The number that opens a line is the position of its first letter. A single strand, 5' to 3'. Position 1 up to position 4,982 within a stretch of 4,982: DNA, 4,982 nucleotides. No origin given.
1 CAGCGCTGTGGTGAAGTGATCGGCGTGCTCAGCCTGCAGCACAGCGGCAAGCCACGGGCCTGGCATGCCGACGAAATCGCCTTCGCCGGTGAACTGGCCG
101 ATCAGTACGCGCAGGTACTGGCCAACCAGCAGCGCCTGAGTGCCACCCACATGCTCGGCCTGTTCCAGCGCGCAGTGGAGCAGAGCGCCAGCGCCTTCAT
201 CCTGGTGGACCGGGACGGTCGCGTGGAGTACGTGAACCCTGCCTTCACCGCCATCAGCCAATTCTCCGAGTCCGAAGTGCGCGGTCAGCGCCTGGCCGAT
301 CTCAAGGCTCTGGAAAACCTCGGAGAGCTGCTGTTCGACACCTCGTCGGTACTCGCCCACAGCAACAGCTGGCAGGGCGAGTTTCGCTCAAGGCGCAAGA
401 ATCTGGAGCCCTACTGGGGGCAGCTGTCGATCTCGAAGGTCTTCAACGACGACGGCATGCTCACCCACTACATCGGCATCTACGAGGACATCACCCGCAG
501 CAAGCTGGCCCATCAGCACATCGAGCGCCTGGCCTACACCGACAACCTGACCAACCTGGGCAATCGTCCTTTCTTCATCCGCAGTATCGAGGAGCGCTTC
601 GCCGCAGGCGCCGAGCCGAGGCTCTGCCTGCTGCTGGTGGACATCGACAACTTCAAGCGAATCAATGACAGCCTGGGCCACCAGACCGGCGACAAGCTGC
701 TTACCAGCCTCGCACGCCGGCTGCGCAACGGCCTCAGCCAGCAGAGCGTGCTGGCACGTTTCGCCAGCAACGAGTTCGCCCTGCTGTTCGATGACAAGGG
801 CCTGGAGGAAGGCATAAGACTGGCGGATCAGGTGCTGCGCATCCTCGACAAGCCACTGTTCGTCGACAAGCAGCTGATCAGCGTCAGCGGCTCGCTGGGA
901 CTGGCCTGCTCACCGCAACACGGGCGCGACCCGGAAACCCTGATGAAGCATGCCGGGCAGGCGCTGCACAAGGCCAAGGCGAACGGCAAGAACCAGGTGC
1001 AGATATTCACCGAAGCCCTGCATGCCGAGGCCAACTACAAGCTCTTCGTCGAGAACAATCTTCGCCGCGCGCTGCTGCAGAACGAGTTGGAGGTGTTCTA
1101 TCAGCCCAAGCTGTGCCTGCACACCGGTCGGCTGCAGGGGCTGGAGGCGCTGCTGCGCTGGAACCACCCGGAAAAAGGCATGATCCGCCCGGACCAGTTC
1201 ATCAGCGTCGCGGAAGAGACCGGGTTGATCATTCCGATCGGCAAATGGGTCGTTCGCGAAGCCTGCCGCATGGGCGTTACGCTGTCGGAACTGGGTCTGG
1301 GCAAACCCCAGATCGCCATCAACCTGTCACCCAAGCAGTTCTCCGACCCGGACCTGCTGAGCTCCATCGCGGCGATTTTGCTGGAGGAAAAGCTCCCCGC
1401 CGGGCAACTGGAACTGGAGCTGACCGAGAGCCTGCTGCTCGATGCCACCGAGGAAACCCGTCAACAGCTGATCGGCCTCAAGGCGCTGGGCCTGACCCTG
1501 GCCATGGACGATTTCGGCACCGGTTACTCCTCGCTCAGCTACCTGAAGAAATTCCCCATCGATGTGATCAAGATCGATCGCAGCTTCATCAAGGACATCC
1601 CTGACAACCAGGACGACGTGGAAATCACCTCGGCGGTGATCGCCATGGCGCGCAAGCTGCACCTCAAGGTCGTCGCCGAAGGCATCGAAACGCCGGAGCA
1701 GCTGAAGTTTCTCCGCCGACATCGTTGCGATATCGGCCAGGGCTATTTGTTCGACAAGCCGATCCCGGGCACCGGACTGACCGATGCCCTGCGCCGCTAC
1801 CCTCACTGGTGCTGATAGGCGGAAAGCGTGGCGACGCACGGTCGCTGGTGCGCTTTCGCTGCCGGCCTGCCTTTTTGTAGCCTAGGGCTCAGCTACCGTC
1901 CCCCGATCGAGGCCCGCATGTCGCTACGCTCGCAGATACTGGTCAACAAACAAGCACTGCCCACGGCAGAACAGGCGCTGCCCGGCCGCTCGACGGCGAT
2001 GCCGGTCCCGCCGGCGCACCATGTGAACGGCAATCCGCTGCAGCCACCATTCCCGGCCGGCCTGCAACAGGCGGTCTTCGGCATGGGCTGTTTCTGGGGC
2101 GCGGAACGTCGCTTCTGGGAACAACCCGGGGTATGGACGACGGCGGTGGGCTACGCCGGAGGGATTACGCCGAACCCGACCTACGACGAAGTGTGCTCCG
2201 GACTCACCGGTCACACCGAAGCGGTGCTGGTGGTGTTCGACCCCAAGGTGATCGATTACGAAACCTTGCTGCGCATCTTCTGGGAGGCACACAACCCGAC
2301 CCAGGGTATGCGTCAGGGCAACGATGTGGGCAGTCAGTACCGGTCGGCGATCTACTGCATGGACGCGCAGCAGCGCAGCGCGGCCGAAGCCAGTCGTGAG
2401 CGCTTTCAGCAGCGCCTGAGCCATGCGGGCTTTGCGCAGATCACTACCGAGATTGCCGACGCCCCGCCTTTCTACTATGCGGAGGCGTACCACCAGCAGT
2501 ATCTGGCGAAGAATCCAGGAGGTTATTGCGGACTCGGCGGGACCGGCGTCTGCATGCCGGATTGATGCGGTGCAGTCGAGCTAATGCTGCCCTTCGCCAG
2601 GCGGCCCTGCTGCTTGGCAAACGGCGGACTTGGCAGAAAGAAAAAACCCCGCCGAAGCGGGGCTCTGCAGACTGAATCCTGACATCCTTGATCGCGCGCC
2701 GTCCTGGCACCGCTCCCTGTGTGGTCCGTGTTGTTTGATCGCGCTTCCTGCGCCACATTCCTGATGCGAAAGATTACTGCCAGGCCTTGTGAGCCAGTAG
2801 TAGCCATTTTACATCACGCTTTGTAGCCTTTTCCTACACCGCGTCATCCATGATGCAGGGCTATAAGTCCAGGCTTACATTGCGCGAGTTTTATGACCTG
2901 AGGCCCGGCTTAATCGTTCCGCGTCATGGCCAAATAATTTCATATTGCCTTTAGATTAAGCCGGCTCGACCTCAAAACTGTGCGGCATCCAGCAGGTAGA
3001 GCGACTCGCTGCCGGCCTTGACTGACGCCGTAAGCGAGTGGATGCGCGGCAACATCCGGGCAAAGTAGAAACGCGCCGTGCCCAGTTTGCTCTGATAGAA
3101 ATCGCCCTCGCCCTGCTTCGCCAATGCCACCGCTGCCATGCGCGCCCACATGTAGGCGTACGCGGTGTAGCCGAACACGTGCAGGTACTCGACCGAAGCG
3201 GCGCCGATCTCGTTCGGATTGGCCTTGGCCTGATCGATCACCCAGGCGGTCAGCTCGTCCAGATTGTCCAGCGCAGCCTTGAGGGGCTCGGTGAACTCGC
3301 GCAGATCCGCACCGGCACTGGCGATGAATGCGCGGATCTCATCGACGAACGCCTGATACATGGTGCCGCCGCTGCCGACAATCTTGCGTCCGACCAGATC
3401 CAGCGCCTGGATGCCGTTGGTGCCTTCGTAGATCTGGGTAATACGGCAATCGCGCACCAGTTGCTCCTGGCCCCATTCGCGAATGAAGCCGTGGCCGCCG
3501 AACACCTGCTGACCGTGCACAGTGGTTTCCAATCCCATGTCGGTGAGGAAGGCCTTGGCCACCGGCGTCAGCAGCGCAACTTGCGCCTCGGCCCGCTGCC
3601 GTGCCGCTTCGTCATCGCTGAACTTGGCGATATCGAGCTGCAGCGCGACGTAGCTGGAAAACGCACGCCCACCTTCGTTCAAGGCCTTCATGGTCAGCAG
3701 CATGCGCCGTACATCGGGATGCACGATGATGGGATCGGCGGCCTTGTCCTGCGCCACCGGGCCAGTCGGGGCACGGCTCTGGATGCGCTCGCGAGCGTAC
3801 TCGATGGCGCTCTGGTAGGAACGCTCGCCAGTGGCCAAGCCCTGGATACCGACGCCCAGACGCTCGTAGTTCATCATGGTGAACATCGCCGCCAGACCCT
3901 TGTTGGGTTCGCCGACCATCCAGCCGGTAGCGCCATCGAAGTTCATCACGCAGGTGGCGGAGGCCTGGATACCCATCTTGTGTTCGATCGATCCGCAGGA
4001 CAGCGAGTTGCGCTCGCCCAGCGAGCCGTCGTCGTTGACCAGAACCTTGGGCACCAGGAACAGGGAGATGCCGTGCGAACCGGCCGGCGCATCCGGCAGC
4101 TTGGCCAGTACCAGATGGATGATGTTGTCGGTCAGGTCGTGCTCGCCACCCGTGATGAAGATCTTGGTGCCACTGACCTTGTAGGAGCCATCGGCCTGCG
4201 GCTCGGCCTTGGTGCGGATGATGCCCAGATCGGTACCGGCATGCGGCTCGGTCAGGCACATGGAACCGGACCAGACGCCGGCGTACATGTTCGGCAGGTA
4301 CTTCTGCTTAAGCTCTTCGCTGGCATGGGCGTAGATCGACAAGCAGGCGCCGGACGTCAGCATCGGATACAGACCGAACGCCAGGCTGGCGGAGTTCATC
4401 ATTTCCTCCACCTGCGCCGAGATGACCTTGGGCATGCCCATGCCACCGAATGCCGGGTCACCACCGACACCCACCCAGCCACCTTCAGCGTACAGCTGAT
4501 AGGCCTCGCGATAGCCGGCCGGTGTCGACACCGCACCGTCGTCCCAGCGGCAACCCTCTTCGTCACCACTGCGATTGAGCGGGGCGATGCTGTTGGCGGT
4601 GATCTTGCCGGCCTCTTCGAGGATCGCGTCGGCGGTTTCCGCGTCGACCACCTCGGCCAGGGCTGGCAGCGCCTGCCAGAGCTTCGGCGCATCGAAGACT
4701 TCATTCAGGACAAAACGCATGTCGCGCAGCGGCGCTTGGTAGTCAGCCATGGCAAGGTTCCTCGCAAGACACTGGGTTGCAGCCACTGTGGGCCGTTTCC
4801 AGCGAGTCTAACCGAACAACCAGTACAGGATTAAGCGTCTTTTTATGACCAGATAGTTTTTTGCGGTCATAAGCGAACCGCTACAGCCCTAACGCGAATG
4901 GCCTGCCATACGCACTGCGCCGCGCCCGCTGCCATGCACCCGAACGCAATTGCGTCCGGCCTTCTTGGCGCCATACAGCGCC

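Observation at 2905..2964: Perfect 11-bp inverted repeat with a 38-bp AT-rich core immediately after the acyl-CoA dehydrogenase stop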

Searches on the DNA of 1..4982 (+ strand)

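Call 4: search_rna_families(source=window, threshold=evalue, max_evalue=1, show_alignments=3)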
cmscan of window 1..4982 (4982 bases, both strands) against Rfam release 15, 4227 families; matches with E-value up to 1: 1.
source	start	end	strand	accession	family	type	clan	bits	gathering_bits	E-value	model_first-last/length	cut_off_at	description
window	2643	2762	-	RF00195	RsmY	Gene; sRNA;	CL00106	102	57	1.7e-24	1-121/121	no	RsmY RNA family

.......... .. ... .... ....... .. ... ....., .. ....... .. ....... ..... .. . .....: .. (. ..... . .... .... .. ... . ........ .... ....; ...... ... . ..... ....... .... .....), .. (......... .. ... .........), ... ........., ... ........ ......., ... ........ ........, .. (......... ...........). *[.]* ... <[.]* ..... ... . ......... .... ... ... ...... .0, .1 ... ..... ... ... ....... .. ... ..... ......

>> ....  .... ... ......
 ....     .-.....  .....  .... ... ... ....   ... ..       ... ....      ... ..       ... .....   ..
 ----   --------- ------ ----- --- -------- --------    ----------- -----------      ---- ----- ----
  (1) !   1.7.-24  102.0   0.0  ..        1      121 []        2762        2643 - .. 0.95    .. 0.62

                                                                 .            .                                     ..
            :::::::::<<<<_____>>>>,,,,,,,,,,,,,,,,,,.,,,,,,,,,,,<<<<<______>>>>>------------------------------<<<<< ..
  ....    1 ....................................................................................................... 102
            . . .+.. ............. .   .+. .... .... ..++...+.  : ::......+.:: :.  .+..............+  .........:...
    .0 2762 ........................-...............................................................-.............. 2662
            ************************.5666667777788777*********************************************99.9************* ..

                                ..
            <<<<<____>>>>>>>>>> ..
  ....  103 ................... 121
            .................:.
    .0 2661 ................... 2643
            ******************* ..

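Call 60: search_dna_similar(query=window:2885-2980:+, collection=plasmids, mode=distant, max_evalue=1, max_rows=10)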
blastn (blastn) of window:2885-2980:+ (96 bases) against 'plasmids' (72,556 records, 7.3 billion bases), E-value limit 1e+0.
No match.

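Call 61: search_dna_similar(query=window:2885-2980:+, collection=phages, mode=distant, max_evalue=1, max_rows=10)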
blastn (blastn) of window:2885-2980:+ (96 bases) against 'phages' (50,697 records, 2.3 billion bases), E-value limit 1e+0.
No match.

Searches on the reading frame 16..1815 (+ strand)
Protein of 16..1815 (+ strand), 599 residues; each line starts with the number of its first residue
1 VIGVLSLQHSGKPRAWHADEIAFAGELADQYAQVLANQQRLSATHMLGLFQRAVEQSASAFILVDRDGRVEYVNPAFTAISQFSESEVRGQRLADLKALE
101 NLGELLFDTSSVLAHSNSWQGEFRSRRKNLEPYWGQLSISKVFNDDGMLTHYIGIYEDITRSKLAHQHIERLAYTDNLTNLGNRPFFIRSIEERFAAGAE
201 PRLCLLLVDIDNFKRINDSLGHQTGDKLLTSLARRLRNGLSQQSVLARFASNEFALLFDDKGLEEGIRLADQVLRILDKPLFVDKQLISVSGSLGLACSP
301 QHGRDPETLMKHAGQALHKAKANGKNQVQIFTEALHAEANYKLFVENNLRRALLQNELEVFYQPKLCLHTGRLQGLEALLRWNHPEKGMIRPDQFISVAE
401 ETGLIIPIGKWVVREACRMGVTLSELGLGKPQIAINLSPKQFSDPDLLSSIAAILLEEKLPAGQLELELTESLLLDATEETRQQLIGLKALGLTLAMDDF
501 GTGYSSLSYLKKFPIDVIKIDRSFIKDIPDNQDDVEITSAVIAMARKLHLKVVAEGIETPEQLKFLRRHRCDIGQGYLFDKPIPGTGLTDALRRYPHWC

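Call 12: search_protein_families(library=pfam, proteins=[window:16-1815:+])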
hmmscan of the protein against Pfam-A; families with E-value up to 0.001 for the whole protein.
window:16-1815:+ (599 aa): 8 families
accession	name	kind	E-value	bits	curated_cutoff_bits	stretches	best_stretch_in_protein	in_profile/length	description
PF00563.25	EAL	-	1.1e-75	254.5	31.3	1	347-582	2-236/236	EAL domain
PF00990.26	GGDEF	-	1.7e-37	129.1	23.8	1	173-327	1-161/161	Diguanylate cyclase, GGDEF domain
PF13426.13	PAS_9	-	6.3e-15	55.8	27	1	60-160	3-102/103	PAS domain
PF08448.16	PAS_4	-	1.3e-11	45.1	23.1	1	54-162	1-108/110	PAS fold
PF00989.32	PAS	-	3.7e-10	40.3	22.6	1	49-159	2-113/113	PAS fold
PF13188.13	PAS_8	-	1.4e-06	28.4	21.8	1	49-100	2-54/65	PAS domain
PF08447.18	PAS_3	-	0.00011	22.8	25.6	1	72-155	3-88/89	PAS fold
PF24898.2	GGDEF_GdpP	-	0.00012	22.8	30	1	208-333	1-121/126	Cyclic-di-AMP phosphodiesterase GdpP-like, GGDEF domain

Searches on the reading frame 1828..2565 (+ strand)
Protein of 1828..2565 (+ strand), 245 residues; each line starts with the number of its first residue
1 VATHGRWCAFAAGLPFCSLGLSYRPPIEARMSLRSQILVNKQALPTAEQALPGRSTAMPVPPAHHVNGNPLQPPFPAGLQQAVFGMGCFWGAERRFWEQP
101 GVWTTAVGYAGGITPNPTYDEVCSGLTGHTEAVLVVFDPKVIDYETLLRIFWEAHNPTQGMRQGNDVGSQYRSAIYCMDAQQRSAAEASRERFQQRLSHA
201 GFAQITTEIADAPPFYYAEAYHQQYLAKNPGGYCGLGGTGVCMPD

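Call 12: search_protein_families(library=pfam, proteins=[window:1828-2565:+])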
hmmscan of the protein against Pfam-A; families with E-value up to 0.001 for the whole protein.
window:1828-2565:+ (245 aa): 1 family
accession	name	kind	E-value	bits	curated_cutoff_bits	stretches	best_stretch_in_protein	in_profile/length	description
PF01625.27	PMSR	-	1e-62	211.4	23.7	1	81-234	1-152/153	Peptide methionine sulfoxide reductase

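Call 28: find_encoding_contigs(protein=window:1828-2565:+, flank=10000, max_places=10)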
Protein window:1828-2565:+ (245 aa): no gene with exactly this product is on record in the collection.
